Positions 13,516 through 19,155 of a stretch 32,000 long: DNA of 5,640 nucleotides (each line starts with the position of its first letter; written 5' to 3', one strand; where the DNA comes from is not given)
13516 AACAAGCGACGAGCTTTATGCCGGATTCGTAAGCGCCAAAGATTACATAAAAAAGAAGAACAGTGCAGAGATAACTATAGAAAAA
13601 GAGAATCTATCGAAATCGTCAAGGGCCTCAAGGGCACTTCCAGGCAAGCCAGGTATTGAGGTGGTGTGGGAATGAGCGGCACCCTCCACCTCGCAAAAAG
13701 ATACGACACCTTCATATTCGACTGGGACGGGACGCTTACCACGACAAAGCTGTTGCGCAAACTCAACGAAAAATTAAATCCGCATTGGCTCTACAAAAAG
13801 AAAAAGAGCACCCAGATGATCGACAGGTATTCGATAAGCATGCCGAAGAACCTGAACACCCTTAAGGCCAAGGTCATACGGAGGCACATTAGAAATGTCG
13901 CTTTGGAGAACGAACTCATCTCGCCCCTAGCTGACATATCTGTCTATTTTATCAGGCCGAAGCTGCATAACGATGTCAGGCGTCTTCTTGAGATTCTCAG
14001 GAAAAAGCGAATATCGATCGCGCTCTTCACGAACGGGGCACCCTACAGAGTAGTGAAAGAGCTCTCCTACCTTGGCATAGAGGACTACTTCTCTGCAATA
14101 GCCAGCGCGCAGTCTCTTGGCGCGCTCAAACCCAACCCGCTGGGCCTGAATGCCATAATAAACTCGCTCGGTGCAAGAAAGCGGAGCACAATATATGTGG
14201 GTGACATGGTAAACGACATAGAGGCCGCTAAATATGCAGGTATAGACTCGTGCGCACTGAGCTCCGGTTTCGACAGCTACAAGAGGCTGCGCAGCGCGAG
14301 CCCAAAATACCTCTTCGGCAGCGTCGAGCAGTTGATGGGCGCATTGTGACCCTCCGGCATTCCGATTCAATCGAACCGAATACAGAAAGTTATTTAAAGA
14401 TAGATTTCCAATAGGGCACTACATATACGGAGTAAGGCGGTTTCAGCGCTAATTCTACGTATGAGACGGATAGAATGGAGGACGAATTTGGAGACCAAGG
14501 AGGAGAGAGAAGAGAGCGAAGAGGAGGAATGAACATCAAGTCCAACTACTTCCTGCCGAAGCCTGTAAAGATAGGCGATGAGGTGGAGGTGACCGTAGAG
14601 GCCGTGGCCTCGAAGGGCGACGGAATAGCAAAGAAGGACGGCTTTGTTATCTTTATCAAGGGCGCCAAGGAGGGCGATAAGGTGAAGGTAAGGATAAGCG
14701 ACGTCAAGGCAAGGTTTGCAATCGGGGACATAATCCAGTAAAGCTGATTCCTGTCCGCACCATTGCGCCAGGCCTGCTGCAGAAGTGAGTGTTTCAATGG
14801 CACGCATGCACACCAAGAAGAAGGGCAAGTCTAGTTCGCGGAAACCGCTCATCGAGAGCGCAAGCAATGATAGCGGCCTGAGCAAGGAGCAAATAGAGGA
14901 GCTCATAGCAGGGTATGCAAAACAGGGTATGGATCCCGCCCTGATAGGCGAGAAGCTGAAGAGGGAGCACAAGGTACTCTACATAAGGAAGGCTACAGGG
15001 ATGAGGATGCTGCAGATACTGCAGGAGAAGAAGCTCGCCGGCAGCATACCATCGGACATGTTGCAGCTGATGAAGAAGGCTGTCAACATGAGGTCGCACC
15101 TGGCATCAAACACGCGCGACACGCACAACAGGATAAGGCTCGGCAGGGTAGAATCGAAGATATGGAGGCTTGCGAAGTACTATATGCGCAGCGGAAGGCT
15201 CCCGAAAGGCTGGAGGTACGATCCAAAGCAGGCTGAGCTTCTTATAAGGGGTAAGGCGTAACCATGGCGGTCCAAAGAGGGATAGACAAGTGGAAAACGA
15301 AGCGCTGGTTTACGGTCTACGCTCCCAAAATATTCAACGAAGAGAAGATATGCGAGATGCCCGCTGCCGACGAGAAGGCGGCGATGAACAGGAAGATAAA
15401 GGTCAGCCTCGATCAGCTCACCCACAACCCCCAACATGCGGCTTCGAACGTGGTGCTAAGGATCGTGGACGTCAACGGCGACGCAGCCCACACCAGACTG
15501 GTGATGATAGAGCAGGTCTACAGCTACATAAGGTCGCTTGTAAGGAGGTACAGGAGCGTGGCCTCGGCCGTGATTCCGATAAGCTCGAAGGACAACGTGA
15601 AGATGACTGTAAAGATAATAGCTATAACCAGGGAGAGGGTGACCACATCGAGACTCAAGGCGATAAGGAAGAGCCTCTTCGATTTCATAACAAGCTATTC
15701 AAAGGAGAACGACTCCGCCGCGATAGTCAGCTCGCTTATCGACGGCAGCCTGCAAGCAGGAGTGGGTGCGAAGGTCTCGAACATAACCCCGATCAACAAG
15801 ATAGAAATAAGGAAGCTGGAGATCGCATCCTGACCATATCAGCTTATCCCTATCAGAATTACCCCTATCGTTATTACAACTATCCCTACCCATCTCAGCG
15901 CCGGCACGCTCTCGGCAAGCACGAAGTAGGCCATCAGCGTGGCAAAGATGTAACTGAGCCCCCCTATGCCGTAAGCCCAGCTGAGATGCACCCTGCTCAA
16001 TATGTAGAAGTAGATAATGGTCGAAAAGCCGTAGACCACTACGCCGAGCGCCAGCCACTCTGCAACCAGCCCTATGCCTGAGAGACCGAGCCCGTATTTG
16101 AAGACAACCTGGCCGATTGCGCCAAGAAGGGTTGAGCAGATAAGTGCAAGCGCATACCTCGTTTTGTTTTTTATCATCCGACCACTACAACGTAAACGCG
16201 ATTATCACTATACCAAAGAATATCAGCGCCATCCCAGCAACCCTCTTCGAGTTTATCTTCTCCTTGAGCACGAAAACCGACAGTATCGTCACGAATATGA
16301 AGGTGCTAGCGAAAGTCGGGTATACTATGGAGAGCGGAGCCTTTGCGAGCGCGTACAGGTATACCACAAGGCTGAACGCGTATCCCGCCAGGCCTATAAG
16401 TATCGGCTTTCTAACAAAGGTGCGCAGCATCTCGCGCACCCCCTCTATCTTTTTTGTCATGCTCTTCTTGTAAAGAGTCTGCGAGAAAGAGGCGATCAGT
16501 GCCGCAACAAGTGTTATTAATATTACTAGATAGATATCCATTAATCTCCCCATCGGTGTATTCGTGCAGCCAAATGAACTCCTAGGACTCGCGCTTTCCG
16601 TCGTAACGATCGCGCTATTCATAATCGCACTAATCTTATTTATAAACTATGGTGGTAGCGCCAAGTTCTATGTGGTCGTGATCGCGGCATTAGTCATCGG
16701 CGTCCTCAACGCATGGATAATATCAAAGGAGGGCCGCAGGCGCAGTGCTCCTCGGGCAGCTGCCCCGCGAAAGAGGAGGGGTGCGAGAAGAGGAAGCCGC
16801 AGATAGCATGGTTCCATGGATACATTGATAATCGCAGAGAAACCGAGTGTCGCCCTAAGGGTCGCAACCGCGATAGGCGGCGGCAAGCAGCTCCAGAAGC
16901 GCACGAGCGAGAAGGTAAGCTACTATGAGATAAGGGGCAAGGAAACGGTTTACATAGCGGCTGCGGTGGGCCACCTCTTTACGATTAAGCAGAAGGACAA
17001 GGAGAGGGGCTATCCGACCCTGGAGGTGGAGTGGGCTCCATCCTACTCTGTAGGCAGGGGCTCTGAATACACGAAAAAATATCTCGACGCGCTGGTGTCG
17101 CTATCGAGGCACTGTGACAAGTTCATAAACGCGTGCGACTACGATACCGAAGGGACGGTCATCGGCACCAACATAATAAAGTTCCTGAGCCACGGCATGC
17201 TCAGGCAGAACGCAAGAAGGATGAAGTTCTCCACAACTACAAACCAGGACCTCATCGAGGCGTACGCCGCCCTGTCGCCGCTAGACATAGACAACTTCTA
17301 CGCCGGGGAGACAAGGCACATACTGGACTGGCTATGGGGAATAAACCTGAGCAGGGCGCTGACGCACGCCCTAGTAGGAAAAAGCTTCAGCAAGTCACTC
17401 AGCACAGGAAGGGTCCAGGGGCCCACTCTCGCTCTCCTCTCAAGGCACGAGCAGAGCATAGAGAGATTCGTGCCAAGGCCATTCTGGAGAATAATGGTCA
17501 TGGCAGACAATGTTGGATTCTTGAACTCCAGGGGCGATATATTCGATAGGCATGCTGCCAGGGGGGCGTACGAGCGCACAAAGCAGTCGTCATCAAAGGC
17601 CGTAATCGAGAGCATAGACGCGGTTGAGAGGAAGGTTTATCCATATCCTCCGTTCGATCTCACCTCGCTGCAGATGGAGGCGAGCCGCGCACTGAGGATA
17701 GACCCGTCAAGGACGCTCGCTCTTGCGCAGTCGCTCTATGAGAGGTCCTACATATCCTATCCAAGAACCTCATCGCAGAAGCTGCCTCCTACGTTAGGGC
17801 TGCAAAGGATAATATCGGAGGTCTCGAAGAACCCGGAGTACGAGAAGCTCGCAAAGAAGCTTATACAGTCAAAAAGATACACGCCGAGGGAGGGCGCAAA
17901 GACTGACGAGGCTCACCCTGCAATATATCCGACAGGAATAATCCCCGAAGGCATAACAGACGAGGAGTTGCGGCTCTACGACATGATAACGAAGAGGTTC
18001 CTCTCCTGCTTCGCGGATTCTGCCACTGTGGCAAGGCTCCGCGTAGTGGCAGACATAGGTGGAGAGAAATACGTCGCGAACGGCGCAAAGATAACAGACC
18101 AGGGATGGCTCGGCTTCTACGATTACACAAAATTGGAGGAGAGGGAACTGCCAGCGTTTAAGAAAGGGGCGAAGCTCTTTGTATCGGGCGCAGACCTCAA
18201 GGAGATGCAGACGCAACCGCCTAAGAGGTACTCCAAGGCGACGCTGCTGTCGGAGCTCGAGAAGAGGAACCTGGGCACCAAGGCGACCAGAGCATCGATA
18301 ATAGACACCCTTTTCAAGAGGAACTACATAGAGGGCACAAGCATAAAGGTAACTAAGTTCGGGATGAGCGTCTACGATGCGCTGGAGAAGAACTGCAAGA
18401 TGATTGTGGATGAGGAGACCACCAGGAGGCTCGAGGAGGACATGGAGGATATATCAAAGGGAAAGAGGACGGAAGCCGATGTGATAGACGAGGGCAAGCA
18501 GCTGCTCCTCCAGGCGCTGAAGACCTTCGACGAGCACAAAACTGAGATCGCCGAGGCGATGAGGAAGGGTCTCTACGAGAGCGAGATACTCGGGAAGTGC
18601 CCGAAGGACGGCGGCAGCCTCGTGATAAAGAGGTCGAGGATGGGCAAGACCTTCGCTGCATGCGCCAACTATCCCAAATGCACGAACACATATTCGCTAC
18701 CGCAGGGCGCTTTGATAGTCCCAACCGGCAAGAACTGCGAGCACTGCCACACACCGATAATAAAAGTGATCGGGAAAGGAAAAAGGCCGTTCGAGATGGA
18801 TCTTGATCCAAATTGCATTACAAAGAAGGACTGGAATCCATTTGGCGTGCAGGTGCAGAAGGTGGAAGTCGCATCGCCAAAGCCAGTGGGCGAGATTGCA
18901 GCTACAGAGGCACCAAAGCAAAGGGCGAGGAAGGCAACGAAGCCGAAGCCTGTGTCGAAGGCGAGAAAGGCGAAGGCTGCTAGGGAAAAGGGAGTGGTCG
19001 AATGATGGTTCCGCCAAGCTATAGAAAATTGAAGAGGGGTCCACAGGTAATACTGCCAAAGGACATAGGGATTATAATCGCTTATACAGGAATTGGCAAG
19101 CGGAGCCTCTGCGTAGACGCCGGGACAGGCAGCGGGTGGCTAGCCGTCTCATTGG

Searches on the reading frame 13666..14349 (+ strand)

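Call 33: search_protein_families(library=pfam, proteins=[window:13666-14349:+], max_evalue=0.001)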
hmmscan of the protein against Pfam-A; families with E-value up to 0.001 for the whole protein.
window:13666-14349:+ (227 aa): 4 families
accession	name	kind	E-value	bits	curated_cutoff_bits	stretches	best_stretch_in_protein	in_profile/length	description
PF00702.32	Hydrolase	-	3.6e-24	86.7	26.4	1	13-192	1-191/191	haloacid dehalogenase-like hydrolase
PF13419.12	HAD_2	-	3.9e-23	82.9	23.8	1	17-197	2-177/178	Haloacid dehalogenase-like hydrolase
PF13242.12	Hydrolase_like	-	3.1e-09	37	22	1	155-222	4-74/75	HAD-hyrolase-like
PF12710.13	HAD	-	2.6e-06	28.4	27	1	17-189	2-189/189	haloacid dehalogenase-like hydrolase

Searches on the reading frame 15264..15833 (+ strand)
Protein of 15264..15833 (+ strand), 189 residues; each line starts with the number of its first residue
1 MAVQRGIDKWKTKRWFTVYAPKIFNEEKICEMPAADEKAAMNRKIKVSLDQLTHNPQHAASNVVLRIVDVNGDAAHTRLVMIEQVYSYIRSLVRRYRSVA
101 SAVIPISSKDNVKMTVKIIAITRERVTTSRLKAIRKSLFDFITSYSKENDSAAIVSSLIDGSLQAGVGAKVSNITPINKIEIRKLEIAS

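Call 33: search_protein_families(library=pfam, proteins=[window:15264-15833:+], max_evalue=0.001)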
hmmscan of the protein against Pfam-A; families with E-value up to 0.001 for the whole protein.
window:15264-15833:+ (189 aa): 1 family
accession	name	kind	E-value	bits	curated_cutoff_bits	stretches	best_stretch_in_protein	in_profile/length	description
PF01015.23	Ribosomal_S3Ae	-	2.5e-45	154.8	29.3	1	4-187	4-187/191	Ribosomal S3Ae family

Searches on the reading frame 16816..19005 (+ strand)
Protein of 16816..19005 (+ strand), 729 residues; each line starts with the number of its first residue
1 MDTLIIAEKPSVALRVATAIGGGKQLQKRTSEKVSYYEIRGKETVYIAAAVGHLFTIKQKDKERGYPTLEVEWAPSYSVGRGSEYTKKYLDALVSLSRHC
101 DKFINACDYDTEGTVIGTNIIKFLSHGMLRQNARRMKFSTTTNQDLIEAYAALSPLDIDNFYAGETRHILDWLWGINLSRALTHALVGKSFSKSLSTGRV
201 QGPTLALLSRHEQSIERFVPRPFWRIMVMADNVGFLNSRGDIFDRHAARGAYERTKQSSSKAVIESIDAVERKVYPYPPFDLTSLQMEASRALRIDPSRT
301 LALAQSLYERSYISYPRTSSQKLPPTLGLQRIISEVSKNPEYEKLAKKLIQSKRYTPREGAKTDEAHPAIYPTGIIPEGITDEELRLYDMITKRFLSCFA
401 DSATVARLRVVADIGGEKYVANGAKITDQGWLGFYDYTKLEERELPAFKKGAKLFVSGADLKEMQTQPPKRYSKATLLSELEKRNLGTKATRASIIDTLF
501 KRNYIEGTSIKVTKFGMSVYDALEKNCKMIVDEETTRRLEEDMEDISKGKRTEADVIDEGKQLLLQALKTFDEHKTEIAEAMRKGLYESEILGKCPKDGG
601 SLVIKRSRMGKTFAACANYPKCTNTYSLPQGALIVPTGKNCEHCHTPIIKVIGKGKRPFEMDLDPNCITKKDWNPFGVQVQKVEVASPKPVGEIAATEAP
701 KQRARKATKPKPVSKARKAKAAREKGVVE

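Call 33: search_protein_families(library=pfam, proteins=[window:16816-19005:+], max_evalue=0.001)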
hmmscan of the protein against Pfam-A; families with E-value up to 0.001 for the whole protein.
window:16816-19005:+ (729 aa): 3 families
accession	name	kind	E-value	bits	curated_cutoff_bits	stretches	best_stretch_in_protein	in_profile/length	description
PF01131.25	Topoisom_bac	-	1.3e-116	390.4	35.1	1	157-557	3-410/411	DNA topoisomerase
PF01396.24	Zn_ribbon_Top1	-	7.9e-12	45.2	32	1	593-630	2-38/39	Topoisomerase DNA binding C4 zinc finger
PF01751.28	Toprim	-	4.1e-11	43.4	23.1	1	3-139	1-94/96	Toprim domain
